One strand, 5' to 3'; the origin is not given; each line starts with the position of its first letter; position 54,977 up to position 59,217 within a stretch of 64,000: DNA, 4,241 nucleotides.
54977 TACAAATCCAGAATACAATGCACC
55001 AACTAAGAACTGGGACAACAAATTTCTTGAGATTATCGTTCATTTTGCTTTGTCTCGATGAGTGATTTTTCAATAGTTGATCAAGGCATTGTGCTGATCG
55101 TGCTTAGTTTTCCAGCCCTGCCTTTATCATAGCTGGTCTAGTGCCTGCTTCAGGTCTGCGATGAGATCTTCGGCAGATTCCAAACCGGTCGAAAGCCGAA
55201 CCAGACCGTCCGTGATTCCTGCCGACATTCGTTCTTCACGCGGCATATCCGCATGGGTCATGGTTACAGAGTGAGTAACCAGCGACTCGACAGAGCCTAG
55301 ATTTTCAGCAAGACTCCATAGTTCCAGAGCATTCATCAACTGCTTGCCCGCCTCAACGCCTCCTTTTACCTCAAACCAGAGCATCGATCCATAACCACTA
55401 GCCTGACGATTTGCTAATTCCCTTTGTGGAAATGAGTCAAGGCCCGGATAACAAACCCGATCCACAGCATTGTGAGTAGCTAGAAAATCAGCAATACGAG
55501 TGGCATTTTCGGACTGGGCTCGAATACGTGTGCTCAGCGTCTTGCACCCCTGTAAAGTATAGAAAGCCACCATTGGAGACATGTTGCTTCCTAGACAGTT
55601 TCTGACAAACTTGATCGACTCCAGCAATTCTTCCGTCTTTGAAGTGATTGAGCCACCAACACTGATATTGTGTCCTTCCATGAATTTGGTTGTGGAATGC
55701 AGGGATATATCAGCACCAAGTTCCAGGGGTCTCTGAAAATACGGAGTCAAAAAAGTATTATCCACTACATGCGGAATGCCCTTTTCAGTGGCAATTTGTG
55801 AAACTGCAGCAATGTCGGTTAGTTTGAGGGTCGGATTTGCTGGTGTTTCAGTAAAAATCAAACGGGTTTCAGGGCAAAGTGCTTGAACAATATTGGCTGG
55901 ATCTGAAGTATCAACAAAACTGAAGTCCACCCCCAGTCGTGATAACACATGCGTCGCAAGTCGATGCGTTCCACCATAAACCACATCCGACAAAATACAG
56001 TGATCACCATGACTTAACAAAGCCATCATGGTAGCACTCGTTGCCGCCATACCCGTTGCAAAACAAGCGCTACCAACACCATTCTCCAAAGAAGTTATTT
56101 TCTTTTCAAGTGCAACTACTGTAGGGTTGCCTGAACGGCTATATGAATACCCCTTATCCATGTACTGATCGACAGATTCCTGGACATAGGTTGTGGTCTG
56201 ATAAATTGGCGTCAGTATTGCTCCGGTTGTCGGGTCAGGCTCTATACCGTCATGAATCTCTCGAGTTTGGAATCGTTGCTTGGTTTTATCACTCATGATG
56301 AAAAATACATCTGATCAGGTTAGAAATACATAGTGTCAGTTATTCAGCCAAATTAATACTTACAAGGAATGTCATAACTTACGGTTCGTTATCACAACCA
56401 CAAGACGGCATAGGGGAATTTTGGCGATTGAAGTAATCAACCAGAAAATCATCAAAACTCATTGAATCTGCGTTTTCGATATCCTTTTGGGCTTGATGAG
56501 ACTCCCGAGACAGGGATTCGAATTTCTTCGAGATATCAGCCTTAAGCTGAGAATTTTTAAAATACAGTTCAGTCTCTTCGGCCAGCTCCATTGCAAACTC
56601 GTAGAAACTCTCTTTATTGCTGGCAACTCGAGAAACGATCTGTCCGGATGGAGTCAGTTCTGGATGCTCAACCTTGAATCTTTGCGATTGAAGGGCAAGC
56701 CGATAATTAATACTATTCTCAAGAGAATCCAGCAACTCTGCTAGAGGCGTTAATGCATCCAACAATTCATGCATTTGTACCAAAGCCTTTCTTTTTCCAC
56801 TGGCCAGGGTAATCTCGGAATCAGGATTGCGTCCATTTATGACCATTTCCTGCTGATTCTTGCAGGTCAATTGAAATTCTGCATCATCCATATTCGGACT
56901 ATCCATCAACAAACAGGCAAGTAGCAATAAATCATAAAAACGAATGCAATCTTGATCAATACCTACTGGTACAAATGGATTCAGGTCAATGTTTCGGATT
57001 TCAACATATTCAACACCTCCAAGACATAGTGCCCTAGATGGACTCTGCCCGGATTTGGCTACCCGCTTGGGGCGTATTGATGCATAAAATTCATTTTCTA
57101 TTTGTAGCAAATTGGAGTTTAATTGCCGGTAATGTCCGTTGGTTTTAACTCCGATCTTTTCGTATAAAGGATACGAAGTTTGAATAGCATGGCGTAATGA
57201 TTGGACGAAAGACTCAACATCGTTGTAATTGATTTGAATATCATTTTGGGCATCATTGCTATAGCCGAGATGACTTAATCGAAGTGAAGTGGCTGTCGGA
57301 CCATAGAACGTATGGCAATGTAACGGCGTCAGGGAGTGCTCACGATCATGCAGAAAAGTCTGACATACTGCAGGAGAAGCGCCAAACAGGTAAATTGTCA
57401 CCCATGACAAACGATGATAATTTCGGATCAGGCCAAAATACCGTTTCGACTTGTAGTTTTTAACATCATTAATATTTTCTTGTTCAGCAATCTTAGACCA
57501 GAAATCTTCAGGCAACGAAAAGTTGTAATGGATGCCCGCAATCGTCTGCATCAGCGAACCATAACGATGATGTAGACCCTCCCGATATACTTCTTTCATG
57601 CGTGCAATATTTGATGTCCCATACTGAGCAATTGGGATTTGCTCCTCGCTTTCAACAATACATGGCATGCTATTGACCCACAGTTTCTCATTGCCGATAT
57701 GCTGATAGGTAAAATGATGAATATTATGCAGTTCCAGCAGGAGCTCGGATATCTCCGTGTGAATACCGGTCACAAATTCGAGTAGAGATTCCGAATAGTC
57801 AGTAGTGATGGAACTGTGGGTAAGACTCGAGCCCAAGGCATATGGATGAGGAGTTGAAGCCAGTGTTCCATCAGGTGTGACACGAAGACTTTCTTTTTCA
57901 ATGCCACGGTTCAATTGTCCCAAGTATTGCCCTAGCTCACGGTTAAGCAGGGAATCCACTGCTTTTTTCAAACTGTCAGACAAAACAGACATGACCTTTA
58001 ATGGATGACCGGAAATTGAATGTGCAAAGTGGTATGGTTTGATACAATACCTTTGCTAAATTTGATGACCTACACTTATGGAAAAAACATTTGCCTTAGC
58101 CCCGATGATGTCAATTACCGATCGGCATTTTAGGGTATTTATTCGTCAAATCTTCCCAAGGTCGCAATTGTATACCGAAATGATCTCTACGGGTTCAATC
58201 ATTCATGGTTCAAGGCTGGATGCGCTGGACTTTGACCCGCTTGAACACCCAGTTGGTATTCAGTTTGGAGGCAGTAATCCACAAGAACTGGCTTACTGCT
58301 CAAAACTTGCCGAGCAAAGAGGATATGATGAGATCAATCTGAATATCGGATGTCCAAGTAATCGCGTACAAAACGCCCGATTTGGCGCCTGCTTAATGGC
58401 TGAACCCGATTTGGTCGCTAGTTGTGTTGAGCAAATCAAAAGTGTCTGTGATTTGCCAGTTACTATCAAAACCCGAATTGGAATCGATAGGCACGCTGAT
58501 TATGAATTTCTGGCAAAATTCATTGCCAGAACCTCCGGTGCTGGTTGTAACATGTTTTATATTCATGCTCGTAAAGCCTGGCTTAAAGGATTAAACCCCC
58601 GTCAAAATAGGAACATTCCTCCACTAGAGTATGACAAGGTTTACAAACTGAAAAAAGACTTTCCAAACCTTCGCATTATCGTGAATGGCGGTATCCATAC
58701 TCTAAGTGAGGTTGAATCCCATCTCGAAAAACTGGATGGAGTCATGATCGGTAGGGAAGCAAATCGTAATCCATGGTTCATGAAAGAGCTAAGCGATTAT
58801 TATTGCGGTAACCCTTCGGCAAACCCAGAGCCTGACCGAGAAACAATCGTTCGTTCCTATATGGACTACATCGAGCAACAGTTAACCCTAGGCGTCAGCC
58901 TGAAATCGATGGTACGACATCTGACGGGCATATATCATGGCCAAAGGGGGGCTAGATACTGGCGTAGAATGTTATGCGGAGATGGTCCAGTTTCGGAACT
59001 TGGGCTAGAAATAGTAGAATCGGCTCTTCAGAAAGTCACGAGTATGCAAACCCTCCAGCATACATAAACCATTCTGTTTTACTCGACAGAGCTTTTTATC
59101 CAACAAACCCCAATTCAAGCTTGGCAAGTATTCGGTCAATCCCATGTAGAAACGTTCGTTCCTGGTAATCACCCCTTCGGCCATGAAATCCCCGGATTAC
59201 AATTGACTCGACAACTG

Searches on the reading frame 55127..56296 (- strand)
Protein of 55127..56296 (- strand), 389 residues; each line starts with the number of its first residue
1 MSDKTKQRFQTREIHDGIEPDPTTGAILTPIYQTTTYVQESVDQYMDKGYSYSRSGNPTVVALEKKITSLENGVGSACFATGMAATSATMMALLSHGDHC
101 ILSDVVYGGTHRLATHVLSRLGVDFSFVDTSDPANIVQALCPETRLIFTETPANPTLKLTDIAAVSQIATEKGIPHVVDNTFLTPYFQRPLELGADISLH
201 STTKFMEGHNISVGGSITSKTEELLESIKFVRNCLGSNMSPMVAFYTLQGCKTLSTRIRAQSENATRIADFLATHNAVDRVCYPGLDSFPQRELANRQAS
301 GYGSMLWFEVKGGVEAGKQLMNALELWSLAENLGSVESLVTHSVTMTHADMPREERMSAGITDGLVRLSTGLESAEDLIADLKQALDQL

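Call 8: find_encoding_contigs(protein=window:55127-56296:-, flank=2000, max_places=4)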
Protein window:55127-56296:- (389 aa): 1 contig read that carries it; 1 place shown.
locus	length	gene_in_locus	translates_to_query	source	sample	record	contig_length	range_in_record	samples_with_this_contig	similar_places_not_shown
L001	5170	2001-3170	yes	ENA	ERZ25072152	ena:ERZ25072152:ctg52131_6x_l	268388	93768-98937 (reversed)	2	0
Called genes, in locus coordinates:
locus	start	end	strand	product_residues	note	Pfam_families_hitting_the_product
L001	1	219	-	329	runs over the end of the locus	PF01207:Dus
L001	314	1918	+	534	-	PF04262:Glu_cys_ligase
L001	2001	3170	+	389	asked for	PF01053:Cys_Met_Meta_PP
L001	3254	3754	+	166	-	-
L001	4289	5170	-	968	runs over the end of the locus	PF07669:Eco57I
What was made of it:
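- The window comes from a low-coverage (6x by its name) metagenome contig (call 8).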

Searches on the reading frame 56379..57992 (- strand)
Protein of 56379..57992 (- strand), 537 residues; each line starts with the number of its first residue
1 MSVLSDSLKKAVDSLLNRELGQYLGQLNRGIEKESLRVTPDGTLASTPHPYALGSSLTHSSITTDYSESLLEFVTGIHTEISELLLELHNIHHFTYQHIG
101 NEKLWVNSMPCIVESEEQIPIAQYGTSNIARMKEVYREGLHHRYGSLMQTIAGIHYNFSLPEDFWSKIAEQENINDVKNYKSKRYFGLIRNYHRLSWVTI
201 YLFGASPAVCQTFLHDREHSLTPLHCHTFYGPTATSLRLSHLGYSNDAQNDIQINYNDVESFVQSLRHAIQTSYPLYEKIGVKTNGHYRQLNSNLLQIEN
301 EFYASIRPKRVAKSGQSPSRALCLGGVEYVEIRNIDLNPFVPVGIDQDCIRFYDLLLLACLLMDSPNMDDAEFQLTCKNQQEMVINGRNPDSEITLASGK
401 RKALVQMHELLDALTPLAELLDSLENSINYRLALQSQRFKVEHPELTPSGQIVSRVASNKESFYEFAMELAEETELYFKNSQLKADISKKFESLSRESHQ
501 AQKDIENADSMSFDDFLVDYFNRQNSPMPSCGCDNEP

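Call 24: search_protein_families(library=ncbifam, proteins=[window:56379-57992:-], max_evalue=0.001)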
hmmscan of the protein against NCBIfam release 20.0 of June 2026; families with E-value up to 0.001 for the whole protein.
window:56379-57992:- (537 aa): 3 families
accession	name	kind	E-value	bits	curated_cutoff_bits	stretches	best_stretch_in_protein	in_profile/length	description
TIGR01434.1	glu_cys_ligase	equivalog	8.5e-182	605.3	393.3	1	22-519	12-511/512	glutamate--cysteine ligase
NF002688.0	PRK02471.1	equivalog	1.4e-87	294.8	425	1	17-482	9-422/756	bifunctional glutamate--cysteine ligase GshA/glutathione synthetase GshB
TIGR01435.1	glu_cys_lig_rel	equivalog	6.6e-53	180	656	1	20-471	1-393/719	bifunctional glutamate--cysteine ligase/glutathione synthetase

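Call 26: find_homologous_proteins(query=window:56379-57992:-, max_evalue=1e-50)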
Query window:56379-57992:- (537 aa): 8000 proteins with E <= 1e-50 among 8000 candidates; the best 120 are listed.
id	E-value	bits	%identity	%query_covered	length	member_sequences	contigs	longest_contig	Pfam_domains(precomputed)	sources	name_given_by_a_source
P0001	0.0e+0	1225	100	100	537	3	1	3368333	PF04262.20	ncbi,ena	-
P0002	1.0e-297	1006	80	100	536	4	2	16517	PF04262.20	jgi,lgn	-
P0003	3.0e-297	1005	81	100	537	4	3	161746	PF04262.20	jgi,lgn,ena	-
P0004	1.1e-295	1000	80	100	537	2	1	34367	PF04262.20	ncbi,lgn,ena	-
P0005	1.8e-253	860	70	100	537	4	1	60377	PF04262.20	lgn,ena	-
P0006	1.1e-209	716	60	97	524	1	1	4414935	PF04262.20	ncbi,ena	-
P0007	2.1e-207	708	61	97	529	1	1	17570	PF04262.20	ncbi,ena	-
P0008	2.5e-207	708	61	96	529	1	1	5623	PF04262.20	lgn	-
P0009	1.8e-204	699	59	98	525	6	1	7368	PF04262.20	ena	-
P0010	3.6e-203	694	59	96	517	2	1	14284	PF04262.20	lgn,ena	-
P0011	4.2e-201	687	58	98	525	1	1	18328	PF04262.20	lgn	-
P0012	1.1e-200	686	59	97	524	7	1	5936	PF04262.20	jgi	-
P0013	3.8e-200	684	58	97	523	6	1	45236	PF04262.20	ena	-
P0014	5.6e-200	684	58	98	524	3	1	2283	PF04262.20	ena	-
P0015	2.2e-199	682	58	98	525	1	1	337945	PF04262.20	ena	-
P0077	1.5e-177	610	83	60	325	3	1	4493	PF04262.20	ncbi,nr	ncbi:MAG: glutamate--cysteine ligase, partial [Gammaproteobacteria bacterium]|nr:glutamate--cysteine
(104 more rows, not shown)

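Call 27: list_cluster_members(proteins=[P0001, P0004, P0077, P0006, P0003])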
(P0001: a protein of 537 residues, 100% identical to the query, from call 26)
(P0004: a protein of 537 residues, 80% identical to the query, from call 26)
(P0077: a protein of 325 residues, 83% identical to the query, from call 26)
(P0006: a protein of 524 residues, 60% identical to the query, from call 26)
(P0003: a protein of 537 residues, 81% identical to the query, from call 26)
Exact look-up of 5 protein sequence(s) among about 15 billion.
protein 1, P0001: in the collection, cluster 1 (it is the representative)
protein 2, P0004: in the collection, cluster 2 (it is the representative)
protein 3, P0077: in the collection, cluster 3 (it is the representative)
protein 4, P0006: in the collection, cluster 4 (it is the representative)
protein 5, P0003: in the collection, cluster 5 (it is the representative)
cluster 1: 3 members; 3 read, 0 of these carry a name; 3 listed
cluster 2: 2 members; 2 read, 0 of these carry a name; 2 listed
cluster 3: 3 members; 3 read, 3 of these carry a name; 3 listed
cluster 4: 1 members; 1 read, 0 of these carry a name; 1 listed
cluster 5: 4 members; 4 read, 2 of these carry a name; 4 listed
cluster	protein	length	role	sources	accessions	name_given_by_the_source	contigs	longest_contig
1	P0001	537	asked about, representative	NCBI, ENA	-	-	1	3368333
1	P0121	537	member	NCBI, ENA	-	-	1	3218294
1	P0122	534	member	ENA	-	-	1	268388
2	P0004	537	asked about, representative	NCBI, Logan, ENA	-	-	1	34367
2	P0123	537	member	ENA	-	-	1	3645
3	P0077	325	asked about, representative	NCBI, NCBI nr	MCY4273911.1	MAG: glutamate--cysteine ligase, partial [Gammaproteobacteria bacterium] | glutamate--cysteine ligase [Gammaproteobacteria bacterium]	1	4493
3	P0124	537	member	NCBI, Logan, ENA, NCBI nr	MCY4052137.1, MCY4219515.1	MAG: glutamate--cysteine ligase [Gammaproteobacteria bacterium] | glutamate--cysteine ligase [Gammaproteobacteria bacterium]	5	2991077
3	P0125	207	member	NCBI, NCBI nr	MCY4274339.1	MAG: glutamate--cysteine ligase, partial [Gammaproteobacteria bacterium] | glutamate--cysteine ligase [Gammaproteobacteria bacterium]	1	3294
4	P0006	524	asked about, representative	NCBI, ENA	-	-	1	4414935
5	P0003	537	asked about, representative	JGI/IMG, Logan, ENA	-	-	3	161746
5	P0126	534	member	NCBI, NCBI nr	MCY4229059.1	MAG: glutamate--cysteine ligase [Gammaproteobacteria bacterium] | glutamate--cysteine ligase [Gammaproteobacteria bacterium]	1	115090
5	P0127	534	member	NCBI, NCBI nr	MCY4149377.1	MAG: glutamate--cysteine ligase [Gammaproteobacteria bacterium] | glutamate--cysteine ligase [Gammaproteobacteria bacterium]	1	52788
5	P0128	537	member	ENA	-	-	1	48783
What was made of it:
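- Closest known: tRNA-Arg. Different: The host is an uncultured gammaproteobacterium (calls 26, 27).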

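Call 28: find_encoding_contigs(protein=P0001, flank=10000, max_places=4)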
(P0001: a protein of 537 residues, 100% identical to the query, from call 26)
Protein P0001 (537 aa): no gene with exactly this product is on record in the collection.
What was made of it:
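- Tried and rejected: The look-up of the 100%-identical GshA (P0001, from a 3.37-Mb contig) returned no record (call 28).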

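Call 29: find_encoding_contigs(protein=P0124, flank=10000, max_places=4)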
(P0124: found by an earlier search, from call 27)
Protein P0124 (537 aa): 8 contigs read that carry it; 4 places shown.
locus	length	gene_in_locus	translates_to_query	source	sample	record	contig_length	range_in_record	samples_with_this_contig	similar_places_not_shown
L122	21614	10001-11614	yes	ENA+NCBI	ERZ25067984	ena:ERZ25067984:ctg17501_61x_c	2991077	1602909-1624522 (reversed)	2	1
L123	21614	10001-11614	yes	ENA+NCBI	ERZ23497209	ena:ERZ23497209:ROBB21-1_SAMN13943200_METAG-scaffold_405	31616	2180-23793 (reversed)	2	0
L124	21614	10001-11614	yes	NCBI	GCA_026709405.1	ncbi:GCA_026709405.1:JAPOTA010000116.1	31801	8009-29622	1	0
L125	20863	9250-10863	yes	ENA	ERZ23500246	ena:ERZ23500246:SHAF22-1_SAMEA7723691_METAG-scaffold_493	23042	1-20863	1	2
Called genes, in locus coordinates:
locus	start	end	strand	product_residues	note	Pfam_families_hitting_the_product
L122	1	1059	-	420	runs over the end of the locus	PF01595:CNNM, PF00571:CBS (weak), PF03471:CorC_HlyC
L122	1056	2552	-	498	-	PF01595:CNNM, PF00571:CBS (faint), PF03471:CorC_HlyC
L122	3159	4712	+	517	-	-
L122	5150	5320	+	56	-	-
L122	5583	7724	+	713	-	PF13089:PP_kinase_N, PF02503:PP_kinase, PF17941:PP_kinase_C_1, PF13091:PLDc_2 (faint), PF13090:PP_kinase_C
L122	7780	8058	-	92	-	PF03966:Trm112p (weak)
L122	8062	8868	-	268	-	PF04116:FA_hydroxylase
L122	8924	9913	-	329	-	PF01207:Dus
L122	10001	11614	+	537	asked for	PF04262:Glu_cys_ligase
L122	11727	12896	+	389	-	PF01053:Cys_Met_Meta_PP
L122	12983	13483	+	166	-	-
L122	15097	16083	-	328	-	PF08240:ADH_N, PF16912:Glu_dehyd_C, PF00107:ADH_zinc_N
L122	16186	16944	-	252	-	PF23441:SDR (weak), PF00106:adh_short, PF08659:KR, PF13561:adh_short_C2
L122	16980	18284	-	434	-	PF00815:Histidinol_dh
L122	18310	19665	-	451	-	PF06808:DctM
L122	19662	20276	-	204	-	PF04290:DctQ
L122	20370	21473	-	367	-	PF03480:DctP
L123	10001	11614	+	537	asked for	PF04262:Glu_cys_ligase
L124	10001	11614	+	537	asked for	PF04262:Glu_cys_ligase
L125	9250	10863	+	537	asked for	PF04262:Glu_cys_ligase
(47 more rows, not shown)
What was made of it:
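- In L122 the same gene lies in a clean 1.6-kb intergenic gap, so the IS debris is secondary (call 29).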

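Call 31: find_encoding_contigs(protein=P0005, flank=10000, max_places=2)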
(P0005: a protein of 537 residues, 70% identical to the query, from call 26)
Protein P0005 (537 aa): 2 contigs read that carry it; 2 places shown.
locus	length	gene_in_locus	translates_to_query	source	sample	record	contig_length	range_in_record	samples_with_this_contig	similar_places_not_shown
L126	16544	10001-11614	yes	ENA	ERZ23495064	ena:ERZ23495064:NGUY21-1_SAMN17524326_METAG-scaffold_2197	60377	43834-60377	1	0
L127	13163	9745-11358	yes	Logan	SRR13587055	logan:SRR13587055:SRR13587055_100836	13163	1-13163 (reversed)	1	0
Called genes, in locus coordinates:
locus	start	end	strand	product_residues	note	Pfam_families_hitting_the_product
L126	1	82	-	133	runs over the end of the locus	PF20432:Xre-like-HTH, PF09722:Xre_MbcA_ParS_C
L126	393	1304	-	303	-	PF00126:HTH_1, PF03466:LysR_substrate, PF12849:PBP_like_2 (weak)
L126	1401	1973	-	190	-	PF01510:Amidase_2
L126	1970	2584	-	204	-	PF01928:CYTH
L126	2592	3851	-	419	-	PF01595:CNNM, PF00571:CBS (faint), PF03471:CorC_HlyC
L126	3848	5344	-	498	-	PF01595:CNNM, PF00571:CBS (faint), PF03471:CorC_HlyC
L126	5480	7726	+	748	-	PF13089:PP_kinase_N, PF02503:PP_kinase, PF17941:PP_kinase_C_1, PF13091:PLDc_2 (faint), PF13090:PP_kinase_C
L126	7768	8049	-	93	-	PF03966:Trm112p (weak)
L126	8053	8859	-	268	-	PF04116:FA_hydroxylase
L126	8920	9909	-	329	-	PF01207:Dus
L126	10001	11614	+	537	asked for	PF04262:Glu_cys_ligase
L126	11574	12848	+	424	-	PF01053:Cys_Met_Meta_PP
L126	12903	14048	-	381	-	PF13776:DUF4172, PF02661:Fic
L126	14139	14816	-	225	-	PF07731:Cu-oxidase_2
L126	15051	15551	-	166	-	PF07732:Cu-oxidase_3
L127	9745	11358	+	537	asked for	PF04262:Glu_cys_ligase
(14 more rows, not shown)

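Call 32: find_encoding_contigs(protein=P0003, flank=10000, max_places=3)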
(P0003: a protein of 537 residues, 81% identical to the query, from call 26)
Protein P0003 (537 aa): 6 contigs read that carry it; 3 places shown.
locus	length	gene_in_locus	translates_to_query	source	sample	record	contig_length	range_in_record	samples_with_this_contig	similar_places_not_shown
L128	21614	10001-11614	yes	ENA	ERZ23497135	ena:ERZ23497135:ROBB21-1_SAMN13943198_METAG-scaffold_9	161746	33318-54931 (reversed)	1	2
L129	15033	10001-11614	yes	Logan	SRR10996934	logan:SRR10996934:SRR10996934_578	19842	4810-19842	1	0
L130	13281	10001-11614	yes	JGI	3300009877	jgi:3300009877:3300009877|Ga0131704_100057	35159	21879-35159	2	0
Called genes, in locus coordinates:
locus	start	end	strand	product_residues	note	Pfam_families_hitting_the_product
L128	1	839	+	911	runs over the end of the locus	PF04851:ResIII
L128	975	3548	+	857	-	PF01555:N6_N4_Mtase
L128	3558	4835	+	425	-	PF13175:AAA_15, PF13476:AAA_23 (weak), PF13304:AAA_21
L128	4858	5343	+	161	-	-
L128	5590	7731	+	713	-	PF13089:PP_kinase_N, PF02503:PP_kinase, PF09565:RE_NgoFVII (faint), PF17941:PP_kinase_C_1, PF13091:PLDc_2 (faint), PF13090:PP_kinase_C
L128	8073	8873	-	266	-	PF04116:FA_hydroxylase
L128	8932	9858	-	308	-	PF01207:Dus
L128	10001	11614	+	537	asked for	PF04262:Glu_cys_ligase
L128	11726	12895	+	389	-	PF01053:Cys_Met_Meta_PP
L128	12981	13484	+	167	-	-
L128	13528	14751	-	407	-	PF13191:AAA_16 (weak), PF13401:AAA_22 (weak)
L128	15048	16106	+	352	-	PF00106:adh_short, PF08659:KR, PF01370:Epimerase (weak), PF13561:adh_short_C2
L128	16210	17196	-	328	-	PF08240:ADH_N, PF16912:Glu_dehyd_C, PF00107:ADH_zinc_N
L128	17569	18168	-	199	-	PF01266:DAO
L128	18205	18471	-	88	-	-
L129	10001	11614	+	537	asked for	PF04262:Glu_cys_ligase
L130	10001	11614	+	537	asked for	PF04262:Glu_cys_ligase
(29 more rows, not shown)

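Call 33: find_encoding_contigs(protein=P0121, flank=10000, max_places=2)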
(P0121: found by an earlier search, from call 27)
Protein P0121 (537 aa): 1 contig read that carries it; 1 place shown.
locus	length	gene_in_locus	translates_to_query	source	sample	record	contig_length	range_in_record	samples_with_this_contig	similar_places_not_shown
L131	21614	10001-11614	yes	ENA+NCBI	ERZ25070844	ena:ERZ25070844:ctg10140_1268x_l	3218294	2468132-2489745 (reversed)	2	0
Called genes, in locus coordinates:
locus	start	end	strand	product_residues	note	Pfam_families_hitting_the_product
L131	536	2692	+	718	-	PF12564:TypeIII_RM_meth, PF01555:N6_N4_Mtase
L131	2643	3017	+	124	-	-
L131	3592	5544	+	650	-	PF13089:PP_kinase_N (faint), PF02503:PP_kinase, PF09565:RE_NgoFVII (faint), PF17941:PP_kinase_C_1, PF13091:PLDc_2 (weak), PF13090:PP_kinase_C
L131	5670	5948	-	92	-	PF03966:Trm112p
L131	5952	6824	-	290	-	PF04116:FA_hydroxylase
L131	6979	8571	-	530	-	PF09820:AAA-ATPase_like, PF08011:PDDEXK_9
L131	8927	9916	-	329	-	PF01207:Dus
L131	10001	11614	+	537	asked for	PF04262:Glu_cys_ligase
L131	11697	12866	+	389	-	PF01053:Cys_Met_Meta_PP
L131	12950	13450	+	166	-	-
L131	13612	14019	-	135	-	PF00872:Transposase_mut (weak)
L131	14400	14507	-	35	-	-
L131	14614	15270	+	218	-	-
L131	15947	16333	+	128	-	-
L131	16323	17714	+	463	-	PF00872:Transposase_mut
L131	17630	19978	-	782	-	PF14236:DruA, PF14706:Tnp_DNA_bind, PF01609:DDE_Tnp_1 (weak)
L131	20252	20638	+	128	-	-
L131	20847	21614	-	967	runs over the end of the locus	PF07669:Eco57I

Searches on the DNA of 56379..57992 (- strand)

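Call 52: search_rna_families(sources=[L097, L014, L064, L042, L128, L122, L126], threshold=gathering)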
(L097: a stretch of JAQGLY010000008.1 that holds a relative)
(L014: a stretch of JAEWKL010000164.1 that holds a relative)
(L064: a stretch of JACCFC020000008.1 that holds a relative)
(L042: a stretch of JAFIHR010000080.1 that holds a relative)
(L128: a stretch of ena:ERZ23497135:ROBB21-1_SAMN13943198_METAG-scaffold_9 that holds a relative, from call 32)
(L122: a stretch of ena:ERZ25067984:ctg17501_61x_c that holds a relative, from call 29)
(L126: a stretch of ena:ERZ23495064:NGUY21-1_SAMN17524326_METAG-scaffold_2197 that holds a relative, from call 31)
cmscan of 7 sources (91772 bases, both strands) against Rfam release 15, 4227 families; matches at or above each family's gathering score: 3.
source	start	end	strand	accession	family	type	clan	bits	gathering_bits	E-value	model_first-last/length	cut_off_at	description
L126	213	285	-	RF00005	tRNA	Gene; tRNA;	CL00001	67.5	29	2.2e-12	1-71/71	no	tRNA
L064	781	990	+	RF00028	Intron_gpI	Intron;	-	64.5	50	6.4e-14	1-253/253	no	Group I catalytic intron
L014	3803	3874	+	RF00519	suhB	Gene; sRNA;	CL00108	51.3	41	1.7e-07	1-77/77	no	Makes More Granules Regulator RNA (mmgR)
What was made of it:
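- On Group I intron (Rfam RF00028 Intron_gpI): The tRNA-Arg(CCU) introns L014, L042 and L097 and the sister copies L122, L126 and L128 also stay below it; only L064 passes (call 52).
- The tRNA-Arg(CCU) introns from other bacteria that I tested also score below Rfam's threshold (call 52).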

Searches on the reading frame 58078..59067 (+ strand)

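Call 24: search_protein_families(library=ncbifam, proteins=[window:58078-59067:+], max_evalue=0.001)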
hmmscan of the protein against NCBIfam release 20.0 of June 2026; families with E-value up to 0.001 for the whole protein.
window:58078-59067:+ (329 aa): 8 families
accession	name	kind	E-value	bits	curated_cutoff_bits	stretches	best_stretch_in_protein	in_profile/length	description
NF008774.0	PRK11815.1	equivalog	4.2e-136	453.3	269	1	2-325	12-333/337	tRNA dihydrouridine(20/20a) synthase DusA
TIGR00742.1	yjbN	subfamily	1.1e-123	412.7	397.2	1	4-320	2-316/318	tRNA dihydrouridine(20/20a) synthase DusA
TIGR00737.1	nifR3_yhdG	equivalog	1.1e-40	139.8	293.3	1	6-299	11-298/319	tRNA dihydrouridine synthase DusB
NF007838.0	PRK10550.1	equivalog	1.7e-11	43.7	395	1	58-232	64-231/312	tRNA dihydrouridine(16) synthase DusC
NF005574.0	PRK07259.1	equivalog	7.2e-07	28.4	269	1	61-132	99-167/304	dihydroorotate dehydrogenase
NF006183.0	PRK08318.1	equivalog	3.2e-06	26.2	335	1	69-131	113-174/422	NAD-dependent dihydropyrimidine dehydrogenase subunit PreA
TIGR01037.2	pyrD_sub1_fam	subfamily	1.8e-05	24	270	1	64-133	98-165/300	dihydroorotate dehydrogenase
NF041011.1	dihydoor_dh_Arch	equivalog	0.00026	20.2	330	1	59-132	88-153/289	dihydroorotate dehydrogenase PyrD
